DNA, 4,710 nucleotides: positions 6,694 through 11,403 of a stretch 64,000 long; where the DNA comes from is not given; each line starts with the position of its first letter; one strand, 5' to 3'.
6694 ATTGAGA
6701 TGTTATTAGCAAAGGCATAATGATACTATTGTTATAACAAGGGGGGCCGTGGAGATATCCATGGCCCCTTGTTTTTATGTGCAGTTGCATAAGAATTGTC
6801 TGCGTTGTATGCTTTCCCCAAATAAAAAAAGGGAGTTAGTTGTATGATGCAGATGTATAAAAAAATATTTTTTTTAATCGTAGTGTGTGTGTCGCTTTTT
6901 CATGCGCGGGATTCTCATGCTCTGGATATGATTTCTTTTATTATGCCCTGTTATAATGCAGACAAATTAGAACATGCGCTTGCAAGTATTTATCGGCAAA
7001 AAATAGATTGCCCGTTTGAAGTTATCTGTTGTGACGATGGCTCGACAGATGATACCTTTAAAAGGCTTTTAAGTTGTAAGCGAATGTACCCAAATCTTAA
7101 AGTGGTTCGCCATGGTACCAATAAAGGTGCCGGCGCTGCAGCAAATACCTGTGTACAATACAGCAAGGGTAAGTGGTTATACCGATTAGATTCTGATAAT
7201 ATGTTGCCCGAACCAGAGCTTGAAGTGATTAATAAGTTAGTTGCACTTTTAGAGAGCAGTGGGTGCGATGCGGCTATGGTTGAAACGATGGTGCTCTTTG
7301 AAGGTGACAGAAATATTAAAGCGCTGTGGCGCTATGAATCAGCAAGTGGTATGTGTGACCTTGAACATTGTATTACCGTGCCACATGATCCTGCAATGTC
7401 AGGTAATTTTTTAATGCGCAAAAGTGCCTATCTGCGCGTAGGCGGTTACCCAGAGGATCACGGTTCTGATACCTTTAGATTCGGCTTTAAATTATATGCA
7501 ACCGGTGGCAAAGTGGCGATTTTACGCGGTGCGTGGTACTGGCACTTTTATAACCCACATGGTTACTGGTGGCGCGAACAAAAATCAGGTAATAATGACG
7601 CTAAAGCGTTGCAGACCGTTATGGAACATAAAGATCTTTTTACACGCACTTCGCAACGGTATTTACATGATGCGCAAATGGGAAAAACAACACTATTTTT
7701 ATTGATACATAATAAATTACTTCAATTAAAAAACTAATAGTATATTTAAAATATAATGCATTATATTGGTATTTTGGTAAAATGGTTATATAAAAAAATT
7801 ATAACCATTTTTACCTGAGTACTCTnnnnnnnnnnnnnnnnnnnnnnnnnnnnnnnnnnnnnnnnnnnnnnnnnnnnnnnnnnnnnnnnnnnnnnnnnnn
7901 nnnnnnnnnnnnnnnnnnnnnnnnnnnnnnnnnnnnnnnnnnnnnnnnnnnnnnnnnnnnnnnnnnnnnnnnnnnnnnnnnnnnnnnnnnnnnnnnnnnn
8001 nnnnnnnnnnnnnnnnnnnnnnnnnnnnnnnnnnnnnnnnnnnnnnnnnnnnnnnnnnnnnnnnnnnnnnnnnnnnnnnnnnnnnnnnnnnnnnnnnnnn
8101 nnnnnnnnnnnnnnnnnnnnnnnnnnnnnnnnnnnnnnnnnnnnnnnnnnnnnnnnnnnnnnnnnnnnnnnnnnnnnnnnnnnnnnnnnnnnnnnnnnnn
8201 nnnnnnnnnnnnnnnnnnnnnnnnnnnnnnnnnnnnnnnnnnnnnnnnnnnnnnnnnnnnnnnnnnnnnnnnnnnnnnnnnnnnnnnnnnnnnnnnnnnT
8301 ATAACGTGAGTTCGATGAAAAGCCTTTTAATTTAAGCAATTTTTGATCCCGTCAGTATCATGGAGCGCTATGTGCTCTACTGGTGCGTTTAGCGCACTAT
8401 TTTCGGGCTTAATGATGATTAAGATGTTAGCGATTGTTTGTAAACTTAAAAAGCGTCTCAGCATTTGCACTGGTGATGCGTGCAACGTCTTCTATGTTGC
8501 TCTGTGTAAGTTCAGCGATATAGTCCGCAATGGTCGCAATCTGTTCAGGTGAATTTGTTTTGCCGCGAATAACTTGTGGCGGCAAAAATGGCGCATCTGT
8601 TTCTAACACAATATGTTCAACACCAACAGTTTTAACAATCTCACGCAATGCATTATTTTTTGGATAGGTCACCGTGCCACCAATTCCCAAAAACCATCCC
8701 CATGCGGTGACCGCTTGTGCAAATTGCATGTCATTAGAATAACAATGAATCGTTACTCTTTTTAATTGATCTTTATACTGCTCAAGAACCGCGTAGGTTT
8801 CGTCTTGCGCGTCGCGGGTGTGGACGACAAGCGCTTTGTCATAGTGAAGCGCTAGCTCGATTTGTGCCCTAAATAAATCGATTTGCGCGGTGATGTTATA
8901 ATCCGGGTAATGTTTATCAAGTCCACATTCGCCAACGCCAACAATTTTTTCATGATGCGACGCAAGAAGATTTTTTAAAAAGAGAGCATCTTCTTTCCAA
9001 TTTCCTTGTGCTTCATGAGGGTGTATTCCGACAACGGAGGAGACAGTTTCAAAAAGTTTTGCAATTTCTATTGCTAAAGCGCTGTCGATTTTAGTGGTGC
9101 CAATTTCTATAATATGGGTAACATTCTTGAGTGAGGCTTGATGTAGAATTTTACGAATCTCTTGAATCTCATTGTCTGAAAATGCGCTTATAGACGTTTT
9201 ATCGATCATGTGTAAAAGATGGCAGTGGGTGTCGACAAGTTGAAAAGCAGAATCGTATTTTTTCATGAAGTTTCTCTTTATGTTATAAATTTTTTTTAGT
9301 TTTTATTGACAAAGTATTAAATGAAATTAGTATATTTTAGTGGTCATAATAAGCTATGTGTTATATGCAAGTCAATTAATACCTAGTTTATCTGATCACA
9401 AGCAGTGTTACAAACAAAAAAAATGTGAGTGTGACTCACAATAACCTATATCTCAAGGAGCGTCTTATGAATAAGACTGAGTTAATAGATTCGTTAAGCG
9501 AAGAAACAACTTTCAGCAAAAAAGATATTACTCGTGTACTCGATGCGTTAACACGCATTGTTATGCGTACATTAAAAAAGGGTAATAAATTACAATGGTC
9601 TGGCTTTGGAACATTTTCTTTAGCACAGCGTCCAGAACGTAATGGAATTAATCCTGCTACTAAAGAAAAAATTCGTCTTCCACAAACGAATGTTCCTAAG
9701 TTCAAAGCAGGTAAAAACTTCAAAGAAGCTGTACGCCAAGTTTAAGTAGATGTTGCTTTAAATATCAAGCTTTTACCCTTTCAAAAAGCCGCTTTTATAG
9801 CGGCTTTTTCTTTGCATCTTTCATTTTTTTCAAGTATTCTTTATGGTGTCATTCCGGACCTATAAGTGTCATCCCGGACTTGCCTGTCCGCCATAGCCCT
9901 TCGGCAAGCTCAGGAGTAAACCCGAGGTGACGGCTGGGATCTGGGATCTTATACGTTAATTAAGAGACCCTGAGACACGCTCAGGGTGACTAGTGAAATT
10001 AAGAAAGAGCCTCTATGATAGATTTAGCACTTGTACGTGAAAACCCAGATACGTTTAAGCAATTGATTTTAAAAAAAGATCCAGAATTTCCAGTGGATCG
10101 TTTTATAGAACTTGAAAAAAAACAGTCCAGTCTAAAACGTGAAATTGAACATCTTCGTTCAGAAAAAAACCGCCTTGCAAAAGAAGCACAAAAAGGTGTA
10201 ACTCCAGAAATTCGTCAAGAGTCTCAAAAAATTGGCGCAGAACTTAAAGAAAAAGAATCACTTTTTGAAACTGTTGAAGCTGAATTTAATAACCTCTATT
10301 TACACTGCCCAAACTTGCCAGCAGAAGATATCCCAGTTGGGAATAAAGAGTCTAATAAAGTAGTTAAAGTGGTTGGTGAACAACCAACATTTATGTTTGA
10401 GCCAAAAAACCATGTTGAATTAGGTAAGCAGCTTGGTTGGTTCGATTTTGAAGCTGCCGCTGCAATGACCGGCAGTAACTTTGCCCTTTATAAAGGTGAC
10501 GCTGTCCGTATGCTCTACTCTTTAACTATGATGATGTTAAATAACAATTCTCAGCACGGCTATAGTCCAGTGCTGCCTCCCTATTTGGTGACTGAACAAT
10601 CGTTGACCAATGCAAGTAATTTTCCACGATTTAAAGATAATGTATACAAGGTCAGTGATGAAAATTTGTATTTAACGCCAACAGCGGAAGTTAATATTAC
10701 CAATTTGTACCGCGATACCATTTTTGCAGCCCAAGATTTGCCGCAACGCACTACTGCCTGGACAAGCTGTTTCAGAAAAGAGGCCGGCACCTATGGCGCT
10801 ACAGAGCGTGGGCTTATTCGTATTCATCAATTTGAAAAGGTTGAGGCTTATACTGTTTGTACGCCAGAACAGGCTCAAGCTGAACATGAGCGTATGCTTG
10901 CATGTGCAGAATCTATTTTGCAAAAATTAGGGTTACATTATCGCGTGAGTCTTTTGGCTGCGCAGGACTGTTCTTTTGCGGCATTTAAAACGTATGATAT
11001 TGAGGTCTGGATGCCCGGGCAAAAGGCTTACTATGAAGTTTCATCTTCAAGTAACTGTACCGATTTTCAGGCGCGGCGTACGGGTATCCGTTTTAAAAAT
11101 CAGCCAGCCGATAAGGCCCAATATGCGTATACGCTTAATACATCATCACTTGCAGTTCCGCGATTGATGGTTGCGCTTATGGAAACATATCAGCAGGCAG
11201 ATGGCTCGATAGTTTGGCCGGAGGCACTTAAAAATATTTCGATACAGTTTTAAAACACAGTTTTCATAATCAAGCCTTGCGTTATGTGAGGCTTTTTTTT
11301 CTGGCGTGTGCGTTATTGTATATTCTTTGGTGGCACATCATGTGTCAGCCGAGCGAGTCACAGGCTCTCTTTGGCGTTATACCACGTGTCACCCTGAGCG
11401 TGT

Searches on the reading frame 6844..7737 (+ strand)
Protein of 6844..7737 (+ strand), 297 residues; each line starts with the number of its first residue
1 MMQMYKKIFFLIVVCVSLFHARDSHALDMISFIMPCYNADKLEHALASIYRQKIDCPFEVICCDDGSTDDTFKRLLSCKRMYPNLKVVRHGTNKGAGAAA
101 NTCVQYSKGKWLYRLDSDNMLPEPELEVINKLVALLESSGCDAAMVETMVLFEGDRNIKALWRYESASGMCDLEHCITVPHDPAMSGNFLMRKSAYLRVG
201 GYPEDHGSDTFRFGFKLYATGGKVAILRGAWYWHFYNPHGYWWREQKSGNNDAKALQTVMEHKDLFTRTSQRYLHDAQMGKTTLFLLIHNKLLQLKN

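Call 20: search_protein_families(library=pfam, proteins=[window:6844-7737:+], max_evalue=0.001)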
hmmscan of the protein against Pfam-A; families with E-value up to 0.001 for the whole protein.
window:6844-7737:+ (297 aa): 2 families
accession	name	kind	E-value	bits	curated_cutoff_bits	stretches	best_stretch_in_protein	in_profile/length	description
PF00535.33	Glycos_transf_2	-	2.9e-24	86.3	23.3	1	31-196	1-164/168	Glycosyl transferase family 2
PF10111.15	Glyco_tranf_2_2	-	8.3e-09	35.8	27.3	1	33-213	3-195/276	Glycosyltransferase like family 2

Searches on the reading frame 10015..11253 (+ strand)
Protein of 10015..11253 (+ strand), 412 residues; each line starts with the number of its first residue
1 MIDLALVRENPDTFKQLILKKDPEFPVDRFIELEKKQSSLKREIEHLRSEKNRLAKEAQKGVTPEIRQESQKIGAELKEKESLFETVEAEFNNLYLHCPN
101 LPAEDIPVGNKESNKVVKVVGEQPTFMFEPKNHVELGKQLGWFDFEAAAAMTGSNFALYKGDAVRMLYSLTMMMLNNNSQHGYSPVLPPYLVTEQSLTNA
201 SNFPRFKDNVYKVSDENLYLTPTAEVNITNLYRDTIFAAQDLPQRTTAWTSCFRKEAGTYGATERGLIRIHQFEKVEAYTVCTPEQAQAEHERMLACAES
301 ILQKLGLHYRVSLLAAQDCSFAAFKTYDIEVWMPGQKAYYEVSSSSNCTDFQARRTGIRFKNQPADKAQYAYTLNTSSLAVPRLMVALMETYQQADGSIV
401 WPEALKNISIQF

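Call 20: search_protein_families(library=pfam, proteins=[window:10015-11253:+], max_evalue=0.001)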
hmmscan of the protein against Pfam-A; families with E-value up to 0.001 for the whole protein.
window:10015-11253:+ (412 aa): 2 families
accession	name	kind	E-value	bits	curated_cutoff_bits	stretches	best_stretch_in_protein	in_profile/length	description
PF00587.30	tRNA-synt_2b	-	8.6e-38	130.6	29.3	1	211-392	1-179/179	tRNA synthetase class II core domain (G, H, P, S and T)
PF02403.27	Seryl_tRNA_N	-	5.2e-17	62.5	28.2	1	1-102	1-108/108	Seryl-tRNA synthetase N-terminal domain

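Call 83: find_homologous_proteins(query=window:10015-11253:+, max_evalue=1e-30)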
Query window:10015-11253:+ (412 aa): 7997 proteins with E <= 1e-30 among 8000 candidates; the best 120 are listed.
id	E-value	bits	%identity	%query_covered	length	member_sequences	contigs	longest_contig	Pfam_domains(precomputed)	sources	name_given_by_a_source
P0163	3.5e-276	933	100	100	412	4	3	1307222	PF00587.31,PF02403.28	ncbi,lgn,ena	-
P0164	2.5e-244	828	87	100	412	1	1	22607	PF00587.31,PF02403.28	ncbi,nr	ncbi:MAG: serine--tRNA ligase [Candidatus Babeliaceae bacterium]|nr:serine--tRNA ligase [Candidatus 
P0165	1.9e-240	816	87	100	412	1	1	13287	PF00587.31,PF02403.28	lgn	-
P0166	2.0e-231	786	83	100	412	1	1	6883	PF00587.31,PF02403.28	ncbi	-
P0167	5.6e-228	775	82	100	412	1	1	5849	PF00587.31,PF02403.28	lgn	-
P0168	2.2e-227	773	81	100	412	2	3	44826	PF00587.31,PF02403.28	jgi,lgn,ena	jgi:seryl-tRNA synthetase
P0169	3.0e-227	772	81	100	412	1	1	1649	PF00587.31,PF02403.28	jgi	jgi:seryl-tRNA synthetase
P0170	1.4e-226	770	81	100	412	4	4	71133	PF00587.31,PF02403.28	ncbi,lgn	-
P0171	9.8e-226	767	81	100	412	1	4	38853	PF00587.31,PF02403.28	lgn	-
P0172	1.5e-222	757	80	100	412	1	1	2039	PF00587.31,PF02403.28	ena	-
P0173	9.9e-214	728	77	100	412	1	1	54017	PF00587.31,PF02403.28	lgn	-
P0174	9.6e-212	721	75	100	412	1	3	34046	PF00587.31,PF02403.28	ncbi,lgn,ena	-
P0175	9.1e-201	685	72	100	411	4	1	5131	PF00587.31,PF02403.28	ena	-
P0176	1.3e-192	658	71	100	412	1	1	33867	PF00587.31,PF02403.28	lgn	-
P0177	4.6e-188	643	68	100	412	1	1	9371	PF00587.31,PF02403.28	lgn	-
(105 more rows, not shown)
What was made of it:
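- SerRS is 87% identical to a Babeliaceae MAG protein (call 83).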
